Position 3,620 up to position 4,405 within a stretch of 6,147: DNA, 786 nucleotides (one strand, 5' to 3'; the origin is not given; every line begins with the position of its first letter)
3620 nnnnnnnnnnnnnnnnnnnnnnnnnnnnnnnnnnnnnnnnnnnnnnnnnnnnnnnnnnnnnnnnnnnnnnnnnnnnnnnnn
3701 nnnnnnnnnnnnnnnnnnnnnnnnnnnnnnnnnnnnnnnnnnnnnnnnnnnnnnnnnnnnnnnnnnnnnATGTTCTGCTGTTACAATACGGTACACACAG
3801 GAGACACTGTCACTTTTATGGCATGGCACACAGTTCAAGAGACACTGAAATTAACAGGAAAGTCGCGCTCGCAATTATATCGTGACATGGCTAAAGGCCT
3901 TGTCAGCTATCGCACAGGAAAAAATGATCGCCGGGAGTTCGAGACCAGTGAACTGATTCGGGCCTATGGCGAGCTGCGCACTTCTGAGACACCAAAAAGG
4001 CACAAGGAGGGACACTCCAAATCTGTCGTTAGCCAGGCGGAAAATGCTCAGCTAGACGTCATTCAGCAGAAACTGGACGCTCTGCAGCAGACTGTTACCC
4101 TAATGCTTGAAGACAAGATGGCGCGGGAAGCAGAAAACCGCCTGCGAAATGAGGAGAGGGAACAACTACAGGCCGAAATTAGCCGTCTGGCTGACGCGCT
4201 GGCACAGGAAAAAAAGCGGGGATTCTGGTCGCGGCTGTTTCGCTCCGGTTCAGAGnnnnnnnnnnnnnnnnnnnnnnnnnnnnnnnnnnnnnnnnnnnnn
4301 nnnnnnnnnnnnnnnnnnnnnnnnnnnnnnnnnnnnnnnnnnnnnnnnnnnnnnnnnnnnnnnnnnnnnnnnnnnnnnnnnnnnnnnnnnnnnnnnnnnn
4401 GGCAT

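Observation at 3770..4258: Divergent HTH plus coiled-coil protein of unknown role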

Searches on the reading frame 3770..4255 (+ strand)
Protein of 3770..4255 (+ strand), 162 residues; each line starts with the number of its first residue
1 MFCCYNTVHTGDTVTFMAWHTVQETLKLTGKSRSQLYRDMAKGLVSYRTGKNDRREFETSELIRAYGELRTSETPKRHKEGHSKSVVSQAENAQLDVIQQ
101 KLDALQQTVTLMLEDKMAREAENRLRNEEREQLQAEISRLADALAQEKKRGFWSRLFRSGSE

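Call 5: search_protein_families(proteins=[window:3770-4255:+], library=ncbifam, max_evalue=1)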
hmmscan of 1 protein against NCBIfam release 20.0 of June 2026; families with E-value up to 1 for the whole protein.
window:3770-4255:+ (162 aa): 2 families
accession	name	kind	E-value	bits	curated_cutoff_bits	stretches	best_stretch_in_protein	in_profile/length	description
NF038291.1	rep_pAB02_ORF2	subfamily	3.2e-11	43.9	85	2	21-109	4-83/172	plasmid replication DNA-binding protein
NF033441.0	BREX_BrxC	hypoth_equivalog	0.0078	14.5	400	1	20-148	963-1090/1173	BREX system P-loop protein BrxC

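Call 6: search_protein_families(proteins=[window:3770-4255:+], library=phrogs, max_evalue=1)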
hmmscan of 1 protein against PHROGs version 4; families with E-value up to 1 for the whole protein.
window:3770-4255:+ (162 aa): 8 families
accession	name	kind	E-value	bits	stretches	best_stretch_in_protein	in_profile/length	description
phrog_22784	-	unknown function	0.03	15.6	1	5-69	3-63/76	-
phrog_26980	-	unknown function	0.041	14.6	1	92-141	95-144/228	-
phrog_25855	-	unknown function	0.06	14.3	1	83-125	44-88/136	-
phrog_5229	-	unknown function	0.064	14.3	1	122-157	22-57/127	-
phrog_66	-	integration and excision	0.082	13.5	1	19-142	93-214/412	excisionase and transcriptional regulator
phrog_32987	-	unknown function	0.13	13.3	1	38-107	104-171/208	-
phrog_739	-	lysis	0.26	12.5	1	92-150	33-91/122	Rz-like spanin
phrog_6631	-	unknown function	0.59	10.6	1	45-149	24-116/251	-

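Call 7: profile_search(protein=window:3770-4255:+)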
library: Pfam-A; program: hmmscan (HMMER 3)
A. the first sequence (162 residues): domains with independent E <= 10: 10; with E <= 0.001: 0
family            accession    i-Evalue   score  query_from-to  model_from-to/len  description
NET2A_C           PF24918.1      0.0063    16.8      75-152        47-124/180  NET2A, C-terminal domain
DUF4407           PF14362.11       0.03    14.1      59-148       154-247/297  Domain of unknown function (DUF4407)
Carbpep_Y_N       PF05388.16      0.031    15.0      85-146        11-71/127  Carboxypeptidase Y pro-peptide
Ig_CycH           PF23892.1       0.053    13.7      97-146        35-84/108  Cytochrome c-type biogenesis protein H Ig-like domain
SWM_repeat        PF13753.12      0.093    13.4      77-121        32-75/86  Putative flagellar system-associated repeat
DUF6689           PF20396.3       0.098    12.3      79-148       164-220/275  Family of unknown function (DUF6689)
DUF6026           PF19491.4        0.14    12.6     127-149        26-48/51  Family of unknown function (DUF6026)
DUF2481           PF10654.15       0.16    12.5     121-157        20-56/126  Protein of unknown function (DUF2481)
Muted             PF14942.11       0.45    11.1      84-149        56-122/146  Organelle biogenesis, Muted-like protein
SAS4              PF15460.11       0.93    10.1     116-146        14-43/99  Something about silencing, SAS, complex subunit 4

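Call 10: find_homologous_proteins(query=window:3818-4255:+)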
Query window:3818-4255:+ (146 aa): 444 proteins with E <= 0.001 among 466 candidates; the best 120 are listed.
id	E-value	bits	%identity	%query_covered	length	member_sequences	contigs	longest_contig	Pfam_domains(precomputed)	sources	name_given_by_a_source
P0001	3.7e-85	300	100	100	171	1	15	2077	-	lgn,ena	-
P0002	1.2e-84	299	99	100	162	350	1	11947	-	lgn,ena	-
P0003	1.4e-84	299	99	100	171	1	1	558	-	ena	-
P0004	1.9e-84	298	99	100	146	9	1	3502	-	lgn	-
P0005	3.7e-84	297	99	100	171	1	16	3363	-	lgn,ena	-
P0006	2.5e-83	295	98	100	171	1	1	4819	-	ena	-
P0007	5.3e-83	293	97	100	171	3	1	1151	-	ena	-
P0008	2.7e-79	282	94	100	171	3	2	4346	-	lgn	-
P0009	7.8e-79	280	93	100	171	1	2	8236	-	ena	-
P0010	4.8e-78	277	91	100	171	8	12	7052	-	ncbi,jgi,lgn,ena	-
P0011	3.1e-77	275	91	100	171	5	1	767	-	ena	-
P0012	3.8e-76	271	90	99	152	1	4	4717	-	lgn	-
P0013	5.7e-76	271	90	99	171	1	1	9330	-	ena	-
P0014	6.2e-76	271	94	96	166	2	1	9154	-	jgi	jgi:hypothetical protein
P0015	1.9e-72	259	88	99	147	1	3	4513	-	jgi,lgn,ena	-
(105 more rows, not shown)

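Call 11: search_solved_structures(query=window:3818-4255:+, max_evalue=10, show_alignments=2)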
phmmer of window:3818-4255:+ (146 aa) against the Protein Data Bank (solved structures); distinct sequences matched with E-value up to 10: 0.

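Call 27: search_dna_similar(query=window:3818-4255:+, collection=plasmids, mode=protein, rows=spread, max_rows=40, max_evalue=0.001)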
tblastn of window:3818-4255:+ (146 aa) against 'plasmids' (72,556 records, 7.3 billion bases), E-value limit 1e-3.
Records with a match: 2190; places in all: 2293; records where one place covers at least 80% of the query: 871.
Best place of each record, by identity: >=99% 163; 95-99% 1; 80-90% 1; 60-80% 383; <60% 1642.
By first word of the organism name: Klebsiella 1326; Escherichia 553; Enterobacter 69; Shigella 60; Citrobacter 49; Salmonella 33; Serratia 27; Pseudomonas 15; Raoultella 11; Rahnella 5; and 21 more.
By predicted mobility (MOB-suite, as given by PLSDB): mobilizable 1395; non-mobilizable 610; conjugative 185.
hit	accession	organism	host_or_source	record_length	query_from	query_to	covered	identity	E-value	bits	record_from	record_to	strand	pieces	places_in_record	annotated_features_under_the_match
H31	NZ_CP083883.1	Escherichia coli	Homo sapiens,urine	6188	1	146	100%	100.0%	8e-62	260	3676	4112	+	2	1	none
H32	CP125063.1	Escherichia coli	Fecal sludge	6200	1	146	100%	100.0%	1e-77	256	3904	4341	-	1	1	entry exclusion protein 1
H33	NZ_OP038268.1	Shigella sonnei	-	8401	1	146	100%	100.0%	1e-77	256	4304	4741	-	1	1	hypothetical protein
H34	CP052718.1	Klebsiella pneumoniae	Homo sapiens,blood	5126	1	146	100%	71.9%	3e-43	158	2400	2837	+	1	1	entry exclusion protein 1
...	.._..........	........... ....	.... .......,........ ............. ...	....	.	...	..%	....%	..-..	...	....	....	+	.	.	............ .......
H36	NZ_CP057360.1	Escherichia fergusonii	culture,Pooled pig faecal samples ...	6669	1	141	97%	61.0%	5e-42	154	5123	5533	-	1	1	hypothetical protein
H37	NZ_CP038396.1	Escherichia coli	Homo sapiens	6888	1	141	97%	61.0%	8e-42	154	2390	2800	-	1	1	hypothetical protein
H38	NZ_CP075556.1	Klebsiella pneumoniae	a feces sample of swine origin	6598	1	141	97%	60.3%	8e-40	148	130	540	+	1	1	entry exclusion protein 1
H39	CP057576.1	Escherichia coli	culture,Pooled cattle faecal samples ...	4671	1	141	97%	59.6%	7e-39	145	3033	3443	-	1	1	entry exclusion protein 1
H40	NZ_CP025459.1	Klebsiella pneumoniae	Homo sapiens,mixed culture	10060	14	141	88%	42.0%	4e-8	57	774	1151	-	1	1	hypothetical protein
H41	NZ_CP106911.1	Klebsiella pneumoniae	Homo sapiens,blood,blood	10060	14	141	88%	42.0%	4e-8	57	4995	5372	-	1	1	hypothetical protein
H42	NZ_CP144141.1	Klebsiella pneumoniae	Homo sapiens,urine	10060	14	141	88%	42.0%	4e-8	57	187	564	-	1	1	hypothetical protein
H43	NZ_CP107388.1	Klebsiella pneumoniae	Homo sapiens,sputum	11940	14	141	88%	42.0%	4e-8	57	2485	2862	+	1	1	hypothetical protein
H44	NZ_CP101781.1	Klebsiella pneumoniae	Homo sapiens,pure culture,sputum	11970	14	141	88%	42.0%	4e-8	57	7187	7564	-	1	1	hypothetical protein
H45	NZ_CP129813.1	Klebsiella pneumoniae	Homo sapiens,whole organism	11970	14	141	88%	42.0%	4e-8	57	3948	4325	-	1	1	hypothetical protein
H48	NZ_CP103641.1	Klebsiella aerogenes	Homo sapiens,blood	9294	1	96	66%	46.5%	5e-17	83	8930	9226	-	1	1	hypothetical protein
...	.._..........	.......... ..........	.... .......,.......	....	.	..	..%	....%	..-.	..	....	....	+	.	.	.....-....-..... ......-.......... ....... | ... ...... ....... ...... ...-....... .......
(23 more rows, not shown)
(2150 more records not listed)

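Call 29: get_annotated_region(hit=H35, flank=3500)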
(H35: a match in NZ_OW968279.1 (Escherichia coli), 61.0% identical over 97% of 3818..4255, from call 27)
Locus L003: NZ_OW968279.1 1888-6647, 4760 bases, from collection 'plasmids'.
description: Escherichia coli isolate 131 plasmid P2, complete sequence
organism: Escherichia coli (NCBI taxid 562)
taxonomy: Bacteria; Pseudomonadota; Gammaproteobacteria; Enterobacterales; Enterobacteriaceae; Escherichia; Escherichia coli
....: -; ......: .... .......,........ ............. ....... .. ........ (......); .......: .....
typing (MOB-suite, as given by PLSDB): mobilizable; replicon rep_cluster_2350; relaxase MOBP
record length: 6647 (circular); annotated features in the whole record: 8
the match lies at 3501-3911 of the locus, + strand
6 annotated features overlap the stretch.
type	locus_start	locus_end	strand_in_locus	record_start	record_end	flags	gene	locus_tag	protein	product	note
CDS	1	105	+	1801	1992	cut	-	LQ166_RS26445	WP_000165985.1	Rop family plasmid primer RNA-binding protein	-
CDS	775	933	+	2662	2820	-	-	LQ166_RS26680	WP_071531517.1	replication initiation protein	-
CDS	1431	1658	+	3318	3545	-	-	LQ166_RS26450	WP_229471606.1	colicin E1 immunity protein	-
CDS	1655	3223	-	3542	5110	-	cea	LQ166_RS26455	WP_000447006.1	pore-forming bacteriocin colicin E1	-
CDS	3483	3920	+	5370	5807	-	-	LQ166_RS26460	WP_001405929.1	hypothetical protein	-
CDS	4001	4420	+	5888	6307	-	-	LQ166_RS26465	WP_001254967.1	Exc2 family lipoprotein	-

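Call 30: get_annotated_region(hit=H40, flank=3000)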
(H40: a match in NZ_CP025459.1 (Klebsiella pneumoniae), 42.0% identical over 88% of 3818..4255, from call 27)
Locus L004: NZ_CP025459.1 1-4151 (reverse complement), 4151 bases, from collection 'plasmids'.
description: Klebsiella pneumoniae strain KP69 plasmid p69-3, complete sequence
organism: Klebsiella pneumoniae (NCBI taxid 573)
taxonomy: Bacteria; Pseudomonadota; Gammaproteobacteria; Enterobacterales; Enterobacteriaceae; Klebsiella; Klebsiella pneumoniae
host: -; source: Homo sapiens,mixed culture; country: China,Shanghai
typing (MOB-suite, as given by PLSDB): mobilizable; replicon ColRNAI_rep_cluster_1857; relaxase MOBC
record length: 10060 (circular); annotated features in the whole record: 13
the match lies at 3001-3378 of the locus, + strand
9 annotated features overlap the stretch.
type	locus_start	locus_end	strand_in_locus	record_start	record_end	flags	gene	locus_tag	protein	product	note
CDS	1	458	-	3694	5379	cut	-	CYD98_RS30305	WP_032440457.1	colicin-like bacteriocin tRNase domain-containing protein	-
CDS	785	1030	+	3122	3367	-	-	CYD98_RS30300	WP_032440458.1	hypothetical protein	-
CDS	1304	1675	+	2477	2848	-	tolA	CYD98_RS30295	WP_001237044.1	cell envelope integrity protein TolA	GO:0006810 - transport [Evidence IEA]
CDS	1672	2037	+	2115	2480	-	-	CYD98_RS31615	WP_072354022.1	TonB family protein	GO:0006810 - transport [Evidence IEA]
CDS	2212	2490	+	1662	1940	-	-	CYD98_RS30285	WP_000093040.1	CopG family ribbon-helix-helix protein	-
CDS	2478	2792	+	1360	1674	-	-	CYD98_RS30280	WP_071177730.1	type II toxin-antitoxin system RelE/ParE family toxin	GO:0030541 - plasmid partitioning [Evidence IEA]; GO:0051290 - protein heterotetramerization [Evidence IEA]; GO:0009432 ...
CDS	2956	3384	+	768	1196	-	-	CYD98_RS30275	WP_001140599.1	hypothetical protein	-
CDS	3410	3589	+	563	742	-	-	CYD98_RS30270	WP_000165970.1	Rop family plasmid primer RNA-binding protein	-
CDS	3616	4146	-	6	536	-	-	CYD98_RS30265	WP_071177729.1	hypothetical protein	-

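Call 31: get_annotated_region(hit=H58, flank=2500)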
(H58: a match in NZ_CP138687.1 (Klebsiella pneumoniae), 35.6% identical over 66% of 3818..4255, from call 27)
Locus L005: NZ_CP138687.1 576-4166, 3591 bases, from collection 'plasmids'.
description: Klebsiella pneumoniae strain 4254 plasmid unnamed6, complete sequence
organism: Klebsiella pneumoniae (NCBI taxid 573)
taxonomy: Bacteria; Pseudomonadota; Gammaproteobacteria; Enterobacterales; Enterobacteriaceae; Klebsiella; Klebsiella pneumoniae
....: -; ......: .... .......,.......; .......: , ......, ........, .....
typing (MOB-suite, as given by PLSDB): non-mobilizable; replicon ColRNAI_rep_cluster_1987
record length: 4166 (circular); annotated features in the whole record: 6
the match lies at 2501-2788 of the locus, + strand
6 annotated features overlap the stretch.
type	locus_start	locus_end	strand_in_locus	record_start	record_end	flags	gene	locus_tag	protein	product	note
CDS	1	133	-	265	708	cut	-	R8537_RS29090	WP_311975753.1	DUF3226 domain-containing protein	-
CDS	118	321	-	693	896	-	-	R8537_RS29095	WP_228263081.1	hypothetical protein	-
CDS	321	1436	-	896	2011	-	-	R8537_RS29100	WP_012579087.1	ATP-binding protein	-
CDS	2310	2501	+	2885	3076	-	-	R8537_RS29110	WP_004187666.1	Rop family plasmid primer RNA-binding protein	-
CDS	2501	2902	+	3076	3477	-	-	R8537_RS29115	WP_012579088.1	helix-turn-helix domain-containing protein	-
CDS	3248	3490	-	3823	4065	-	-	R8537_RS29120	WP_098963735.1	hypothetical protein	-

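Call 32: get_annotated_region(hit=H48, flank=3000)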
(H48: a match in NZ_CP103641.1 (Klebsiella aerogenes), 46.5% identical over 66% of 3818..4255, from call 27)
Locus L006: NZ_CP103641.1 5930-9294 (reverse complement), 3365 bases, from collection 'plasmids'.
description: Klebsiella aerogenes strain 722 plasmid pMB5971_2, complete sequence
organism: Klebsiella aerogenes (NCBI taxid 548)
taxonomy: Bacteria; Pseudomonadota; Gammaproteobacteria; Enterobacterales; Enterobacteriaceae; Klebsiella; Klebsiella aerogenes
host: -; source: Homo sapiens,blood; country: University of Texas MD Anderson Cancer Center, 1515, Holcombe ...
typing (MOB-suite, as given by PLSDB): mobilizable; replicon ColRNAI_rep_cluster_1857; relaxase MOBC
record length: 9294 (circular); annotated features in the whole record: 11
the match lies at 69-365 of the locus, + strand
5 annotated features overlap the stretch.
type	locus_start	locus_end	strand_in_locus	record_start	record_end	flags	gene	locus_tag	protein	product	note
CDS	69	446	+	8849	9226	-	-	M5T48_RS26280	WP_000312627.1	hypothetical protein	-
CDS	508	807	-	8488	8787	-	-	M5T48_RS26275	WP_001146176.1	type II toxin-antitoxin system RelE/ParE family toxin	GO:0030541 - plasmid partitioning [Evidence IEA]; GO:0051290 - protein heterotetramerization [Evidence IEA]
CDS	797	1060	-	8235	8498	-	-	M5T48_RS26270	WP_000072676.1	hypothetical protein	-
CDS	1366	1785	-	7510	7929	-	-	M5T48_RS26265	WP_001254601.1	Exc2 family lipoprotein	-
CDS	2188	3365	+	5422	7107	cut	-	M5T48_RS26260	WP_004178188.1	colicin-like bacteriocin tRNase domain-containing protein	-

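Call 33: predict_structure(alignment_id=A1)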
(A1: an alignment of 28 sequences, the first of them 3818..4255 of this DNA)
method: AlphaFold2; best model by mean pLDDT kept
length: 146 residues; sequences in the alignment: 28
mean_pLDDT: 81.2   pTM: 0.37
mean pLDDT of the five models: 81.2, 80.6, 79.1, 79.1, 77.3
residues with pLDDT >= 90: 72; 70-90: 43; 50-70: 14; < 50: 17
segments of 3 or more residues with pLDDT < 50: 58-72
pLDDT, mean of each block of 10 residues (from residue 1): 89 91 93 89 90 65 40 65 89 93 90 92 90 76 56
secondary structure, 60 per line:
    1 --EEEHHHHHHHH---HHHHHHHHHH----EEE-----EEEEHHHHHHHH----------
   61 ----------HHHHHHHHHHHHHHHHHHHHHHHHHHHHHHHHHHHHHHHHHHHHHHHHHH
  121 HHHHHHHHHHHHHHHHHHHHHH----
elements in order: E3-5 H6-13 H17-26 E31-33 E39-42 H43-50 H71-142

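Call 34: search_protein_representatives(alignment_id=A1)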
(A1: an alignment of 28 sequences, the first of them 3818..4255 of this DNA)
Query: 28 sequences, 145 profile positions. Proteins with E-value up to 0.001 (for the whole library): 914; up to 1e-10: 96; up to 1e-30: 7. The best 150 are listed.
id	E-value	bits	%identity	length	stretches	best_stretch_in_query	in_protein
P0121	3.8e-60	218.3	-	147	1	1-144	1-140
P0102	2.2e-53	196.4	-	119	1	1-103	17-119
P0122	7.3e-39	149.3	-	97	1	1-77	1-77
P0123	5.7e-38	146.4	-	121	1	1-70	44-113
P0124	1.7e-33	131.8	-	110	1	1-79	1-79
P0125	4.5e-33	130.5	-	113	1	1-80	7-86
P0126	3.3e-31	124.4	-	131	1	1-74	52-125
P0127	8.2e-27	110.2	-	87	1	1-66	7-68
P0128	5.4e-23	97.8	-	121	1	1-100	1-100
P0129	7.9e-23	97.3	-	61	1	1-62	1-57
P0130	3.6e-21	91.9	-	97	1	61-133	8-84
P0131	8.7e-21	90.6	-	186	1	1-101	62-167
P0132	1.5e-20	89.9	-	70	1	1-48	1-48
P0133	1.8e-20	89.6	-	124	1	47-122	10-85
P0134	7.7e-20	87.6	-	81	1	88-144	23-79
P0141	9.4e-19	84.0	-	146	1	3-100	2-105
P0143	2.4e-18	82.7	-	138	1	1-77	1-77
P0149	1.1e-17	80.6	-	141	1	1-127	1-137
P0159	1.5e-15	73.6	-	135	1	1-90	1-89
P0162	2.3e-15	73.0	-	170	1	1-141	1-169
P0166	4.1e-15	72.2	-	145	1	1-143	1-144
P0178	9.6e-14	67.8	-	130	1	1-88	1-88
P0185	4.7e-13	65.6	-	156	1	2-67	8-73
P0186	4.7e-13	65.6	-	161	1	1-76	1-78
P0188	6.7e-13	65.1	-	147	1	1-141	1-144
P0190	9.0e-13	64.7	-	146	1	1-59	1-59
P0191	1.3e-12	64.1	-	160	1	1-118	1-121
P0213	8.1e-11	58.3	-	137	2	12-59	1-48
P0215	9.4e-11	58.1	-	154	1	1-143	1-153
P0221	1.8e-10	57.2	-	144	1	1-141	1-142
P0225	4.3e-10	56.0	-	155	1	1-80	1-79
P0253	4.1e-09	52.8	-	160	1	4-57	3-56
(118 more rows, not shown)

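Call 37: fold_search(model_id=the predicted structure, library=pdb)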
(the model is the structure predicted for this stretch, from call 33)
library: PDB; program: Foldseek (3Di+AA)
matches with E <= 10: 505; with E <= 0.001: 0
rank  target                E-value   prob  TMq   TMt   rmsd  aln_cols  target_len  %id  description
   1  2zhg_A                2.4e-02  1.00  0.31  0.37   1.5        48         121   25  Crystal structure of SoxR in complex with DNA (released 2008-03-25)
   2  2zhh                  3.3e-02  1.00  0.31  0.37   1.6        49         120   24  Crystal structure of SoxR (released 2008-03-25)
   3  7xn2                  6.4e-02  1.00  0.30  0.29   2.8        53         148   23  Crystal structure of CvkR, a novel MerR-type transcriptional regulator (released 2023-03-08)
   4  7cla                  8.9e-02  1.00  0.30  0.31   1.8        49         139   33  Crystal structure of HTH-type transcriptional regulator SkgA from Caulobacter crescentus (released 2020-10-28)
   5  6amk_A                1.0e-01  0.99  0.28  0.68   2.1        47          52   13  Structure of Streptomyces venezuelae BldC-whiI opt complex (released 2018-03-28)
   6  5d90_C                1.3e-01  1.00  0.30  0.33   1.4        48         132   19  Crystal structure of HiNmlR, a MerR family regulator lacking the sensor domain, bound to promoter DNA (released 2016-06-29)
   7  6ama_A                1.3e-01  0.99  0.28  0.66   2.0        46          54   13  Structure of S. coelicolor/S. venezuelae BldC-smeA-ssfA complex to 3.09 Angstrom (released 2018-03-28)
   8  5c8f                  1.4e-01  0.99  0.28  0.15   1.8        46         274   20  Crystal structure of light-exposed full-length Thermus thermophilus CarH bound to cobalamin (released 2015-09-30)
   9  4r4e_B                1.6e-01  1.00  0.30  0.50   1.7        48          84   21  Structure of GlnR-DNA complex (released 2015-03-04)
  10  6ama_Y                1.6e-01  0.99  0.27  0.62   2.0        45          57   13  Structure of S. coelicolor/S. venezuelae BldC-smeA-ssfA complex to 3.09 Angstrom (released 2018-03-28)
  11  4r4e_A                1.7e-01  0.99  0.29  0.49   1.6        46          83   22  Structure of GlnR-DNA complex (released 2015-03-04)
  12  6amk_B                2.0e-01  0.98  0.27  0.69   2.1        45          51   13  Structure of Streptomyces venezuelae BldC-whiI opt complex (released 2018-03-28)
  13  6ama_B                2.0e-01  0.98  0.27  0.64   2.0        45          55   13  Structure of S. coelicolor/S. venezuelae BldC-smeA-ssfA complex to 3.09 Angstrom (released 2018-03-28)
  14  6ama_H                2.3e-01  0.97  0.28  0.65   2.1        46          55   13  Structure of S. coelicolor/S. venezuelae BldC-smeA-ssfA complex to 3.09 Angstrom (released 2018-03-28)
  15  3ucs_A                2.4e-01  0.99  0.30  0.43   2.5        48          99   21  Crystal structure of the complex between CBPA J-domain and CBPM (released 2013-07-03)
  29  5i44_A                5.3e-01  0.87  0.27  0.53   2.5        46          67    9  Structure of RacA-DNA complex; P21 form (released 2016-05-04)
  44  5i44_B                7.4e-01  0.84  0.28  0.54   2.3        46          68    9  Structure of RacA-DNA complex; P21 form (released 2016-05-04)
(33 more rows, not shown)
